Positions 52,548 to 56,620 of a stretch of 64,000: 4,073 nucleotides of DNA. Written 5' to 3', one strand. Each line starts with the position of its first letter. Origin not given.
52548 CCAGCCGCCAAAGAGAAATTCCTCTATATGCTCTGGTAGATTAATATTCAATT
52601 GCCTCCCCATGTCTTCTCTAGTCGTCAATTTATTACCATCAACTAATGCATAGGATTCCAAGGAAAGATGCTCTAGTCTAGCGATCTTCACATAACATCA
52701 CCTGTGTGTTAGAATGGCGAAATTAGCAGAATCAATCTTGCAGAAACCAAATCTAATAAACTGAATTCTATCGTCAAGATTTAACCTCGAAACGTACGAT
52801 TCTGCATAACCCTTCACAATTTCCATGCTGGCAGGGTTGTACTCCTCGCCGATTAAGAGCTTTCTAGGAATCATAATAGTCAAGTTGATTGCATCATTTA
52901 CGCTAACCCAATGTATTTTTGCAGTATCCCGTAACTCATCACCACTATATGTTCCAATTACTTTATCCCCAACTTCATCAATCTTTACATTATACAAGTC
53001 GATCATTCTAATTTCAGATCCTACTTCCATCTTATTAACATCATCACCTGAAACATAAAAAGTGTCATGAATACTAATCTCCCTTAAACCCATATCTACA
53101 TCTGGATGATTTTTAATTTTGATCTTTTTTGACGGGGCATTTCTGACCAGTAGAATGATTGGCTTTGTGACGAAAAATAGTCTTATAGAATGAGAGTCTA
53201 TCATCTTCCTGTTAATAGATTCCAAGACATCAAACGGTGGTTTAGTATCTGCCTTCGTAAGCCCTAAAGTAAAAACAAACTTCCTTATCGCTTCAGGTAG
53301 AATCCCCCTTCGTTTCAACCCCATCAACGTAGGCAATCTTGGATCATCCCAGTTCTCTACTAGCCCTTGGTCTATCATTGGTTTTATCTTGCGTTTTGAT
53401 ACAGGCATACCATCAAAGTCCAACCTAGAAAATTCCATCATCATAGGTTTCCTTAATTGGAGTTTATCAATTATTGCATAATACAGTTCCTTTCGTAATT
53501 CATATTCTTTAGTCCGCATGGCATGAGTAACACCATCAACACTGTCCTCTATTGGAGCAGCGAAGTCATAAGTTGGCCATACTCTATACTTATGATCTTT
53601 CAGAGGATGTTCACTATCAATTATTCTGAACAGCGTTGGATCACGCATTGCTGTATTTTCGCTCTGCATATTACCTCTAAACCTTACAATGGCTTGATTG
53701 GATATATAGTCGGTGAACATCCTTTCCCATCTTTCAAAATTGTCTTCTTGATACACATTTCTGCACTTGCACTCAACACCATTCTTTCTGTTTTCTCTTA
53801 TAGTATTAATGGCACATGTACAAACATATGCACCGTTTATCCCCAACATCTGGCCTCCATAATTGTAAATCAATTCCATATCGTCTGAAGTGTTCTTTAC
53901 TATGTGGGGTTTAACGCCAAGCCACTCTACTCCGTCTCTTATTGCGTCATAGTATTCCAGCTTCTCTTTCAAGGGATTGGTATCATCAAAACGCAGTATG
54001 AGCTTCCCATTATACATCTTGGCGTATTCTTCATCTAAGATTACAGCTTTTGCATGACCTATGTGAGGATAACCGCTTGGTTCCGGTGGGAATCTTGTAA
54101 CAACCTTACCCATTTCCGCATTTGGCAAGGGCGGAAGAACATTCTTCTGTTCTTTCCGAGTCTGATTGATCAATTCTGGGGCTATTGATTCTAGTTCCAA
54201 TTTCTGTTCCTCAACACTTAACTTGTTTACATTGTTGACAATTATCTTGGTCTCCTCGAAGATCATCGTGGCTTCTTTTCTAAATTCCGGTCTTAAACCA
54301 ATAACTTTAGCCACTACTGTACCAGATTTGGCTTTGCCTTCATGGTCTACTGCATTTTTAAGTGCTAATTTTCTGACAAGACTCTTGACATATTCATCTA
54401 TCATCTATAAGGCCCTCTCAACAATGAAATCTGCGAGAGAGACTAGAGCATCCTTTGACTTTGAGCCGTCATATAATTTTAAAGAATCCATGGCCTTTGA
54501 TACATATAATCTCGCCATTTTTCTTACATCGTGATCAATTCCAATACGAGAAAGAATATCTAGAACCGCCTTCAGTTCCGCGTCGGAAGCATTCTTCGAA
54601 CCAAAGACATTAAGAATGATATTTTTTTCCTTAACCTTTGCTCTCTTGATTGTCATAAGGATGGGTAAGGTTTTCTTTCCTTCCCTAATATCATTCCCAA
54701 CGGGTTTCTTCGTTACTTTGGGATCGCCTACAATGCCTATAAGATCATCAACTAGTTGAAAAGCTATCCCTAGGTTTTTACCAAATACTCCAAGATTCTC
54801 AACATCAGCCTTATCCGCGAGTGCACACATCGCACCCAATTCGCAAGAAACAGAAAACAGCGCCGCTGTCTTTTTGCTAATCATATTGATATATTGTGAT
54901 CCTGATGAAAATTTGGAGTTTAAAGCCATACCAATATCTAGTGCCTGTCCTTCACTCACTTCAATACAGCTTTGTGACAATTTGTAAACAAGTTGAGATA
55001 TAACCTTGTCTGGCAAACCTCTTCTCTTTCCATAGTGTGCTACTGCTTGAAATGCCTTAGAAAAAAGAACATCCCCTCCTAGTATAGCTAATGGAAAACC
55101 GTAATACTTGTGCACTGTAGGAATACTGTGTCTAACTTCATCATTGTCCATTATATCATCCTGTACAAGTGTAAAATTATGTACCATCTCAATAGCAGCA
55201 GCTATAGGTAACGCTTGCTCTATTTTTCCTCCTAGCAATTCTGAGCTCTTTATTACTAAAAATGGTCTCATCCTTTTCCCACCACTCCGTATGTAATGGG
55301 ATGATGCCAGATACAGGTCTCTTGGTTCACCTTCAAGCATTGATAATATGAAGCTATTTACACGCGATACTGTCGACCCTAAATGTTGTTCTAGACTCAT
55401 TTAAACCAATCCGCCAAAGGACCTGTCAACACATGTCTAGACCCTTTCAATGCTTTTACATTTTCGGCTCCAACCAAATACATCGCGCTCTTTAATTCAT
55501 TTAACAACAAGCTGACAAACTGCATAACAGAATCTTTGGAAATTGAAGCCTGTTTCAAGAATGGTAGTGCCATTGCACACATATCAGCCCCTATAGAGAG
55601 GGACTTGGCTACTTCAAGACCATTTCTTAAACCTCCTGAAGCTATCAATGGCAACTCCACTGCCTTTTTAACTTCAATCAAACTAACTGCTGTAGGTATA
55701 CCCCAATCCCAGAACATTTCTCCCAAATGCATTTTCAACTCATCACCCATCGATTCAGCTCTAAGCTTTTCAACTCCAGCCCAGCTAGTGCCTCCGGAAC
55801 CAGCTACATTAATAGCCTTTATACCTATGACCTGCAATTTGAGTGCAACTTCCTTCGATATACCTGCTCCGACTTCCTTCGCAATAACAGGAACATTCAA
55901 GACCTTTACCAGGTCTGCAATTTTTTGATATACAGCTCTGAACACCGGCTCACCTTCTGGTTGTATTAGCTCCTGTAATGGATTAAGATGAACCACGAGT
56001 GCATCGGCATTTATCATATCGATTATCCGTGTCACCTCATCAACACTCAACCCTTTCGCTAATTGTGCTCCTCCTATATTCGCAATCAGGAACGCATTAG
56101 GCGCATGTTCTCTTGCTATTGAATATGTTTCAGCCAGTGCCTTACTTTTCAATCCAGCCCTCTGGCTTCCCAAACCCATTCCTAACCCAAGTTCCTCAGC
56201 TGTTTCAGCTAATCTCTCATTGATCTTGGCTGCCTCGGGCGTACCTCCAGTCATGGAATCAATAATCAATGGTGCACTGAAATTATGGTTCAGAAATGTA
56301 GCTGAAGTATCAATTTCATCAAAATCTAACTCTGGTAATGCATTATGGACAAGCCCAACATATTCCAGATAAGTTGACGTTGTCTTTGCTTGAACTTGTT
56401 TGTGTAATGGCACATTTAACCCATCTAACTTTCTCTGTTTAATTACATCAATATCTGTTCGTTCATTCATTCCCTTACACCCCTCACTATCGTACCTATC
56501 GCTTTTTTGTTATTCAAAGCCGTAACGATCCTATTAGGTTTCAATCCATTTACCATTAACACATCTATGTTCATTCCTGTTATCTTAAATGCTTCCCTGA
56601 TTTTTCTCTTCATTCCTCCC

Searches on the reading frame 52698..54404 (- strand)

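Call 30: search_protein_families(library=pfam, proteins=[window:52698-54404:-])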
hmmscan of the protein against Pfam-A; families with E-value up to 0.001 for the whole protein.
window:52698-54404:- (568 aa): 3 families
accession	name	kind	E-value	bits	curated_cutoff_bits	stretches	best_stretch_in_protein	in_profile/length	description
PF00749.27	tRNA-synt_1c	-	2.5e-79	266.9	23.4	1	100-403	1-313/314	tRNA synthetases class I (E and Q), catalytic domain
PF03950.23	tRNA-synt_1c_C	-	1.7e-13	51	23.9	1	408-479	3-77/91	tRNA synthetases class I (E and Q), anti-codon binding domain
PF20974.2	tRNA-synt_1c_C2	-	8.3e-10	39.7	23.9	1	496-558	1-69/69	tRNA synthetases class I (E and Q), anti-codon binding domain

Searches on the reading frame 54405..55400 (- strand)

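Call 30: search_protein_families(library=pfam, proteins=[window:54405-55400:-])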
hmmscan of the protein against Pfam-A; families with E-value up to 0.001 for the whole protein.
window:54405-55400:- (331 aa): 1 family
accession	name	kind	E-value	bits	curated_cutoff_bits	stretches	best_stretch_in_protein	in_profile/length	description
PF00348.22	polyprenyl_synt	-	1.4e-66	224.7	27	1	29-282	4-250/251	Polyprenyl synthetase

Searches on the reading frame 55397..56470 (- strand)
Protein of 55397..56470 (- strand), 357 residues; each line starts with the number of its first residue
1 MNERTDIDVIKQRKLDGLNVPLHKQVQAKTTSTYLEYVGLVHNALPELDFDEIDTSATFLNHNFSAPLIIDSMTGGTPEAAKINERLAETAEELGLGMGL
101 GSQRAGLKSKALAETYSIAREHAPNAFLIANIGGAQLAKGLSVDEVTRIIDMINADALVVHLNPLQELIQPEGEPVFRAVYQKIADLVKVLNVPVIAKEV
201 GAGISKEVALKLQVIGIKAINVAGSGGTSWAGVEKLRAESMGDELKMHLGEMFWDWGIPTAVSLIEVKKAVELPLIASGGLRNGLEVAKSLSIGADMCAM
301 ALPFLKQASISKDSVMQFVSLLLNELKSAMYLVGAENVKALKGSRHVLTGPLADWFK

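Call 30: search_protein_families(library=pfam, proteins=[window:55397-56470:-])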
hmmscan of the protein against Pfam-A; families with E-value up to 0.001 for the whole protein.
window:55397-56470:- (357 aa): 3 families
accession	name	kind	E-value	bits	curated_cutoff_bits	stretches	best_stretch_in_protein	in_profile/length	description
PF01070.24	FMN_dh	-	3.4e-20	72.8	24.9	1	181-344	207-346/350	FMN-dependent dehydrogenase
PF00478.31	IMPDH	-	2.4e-05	23.9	25.6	0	263-300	198-235/345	IMP dehydrogenase / GMP reductase domain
PF03060.21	NMO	-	4.9e-05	23.3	28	1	266-305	187-226/331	Nitronate monooxygenase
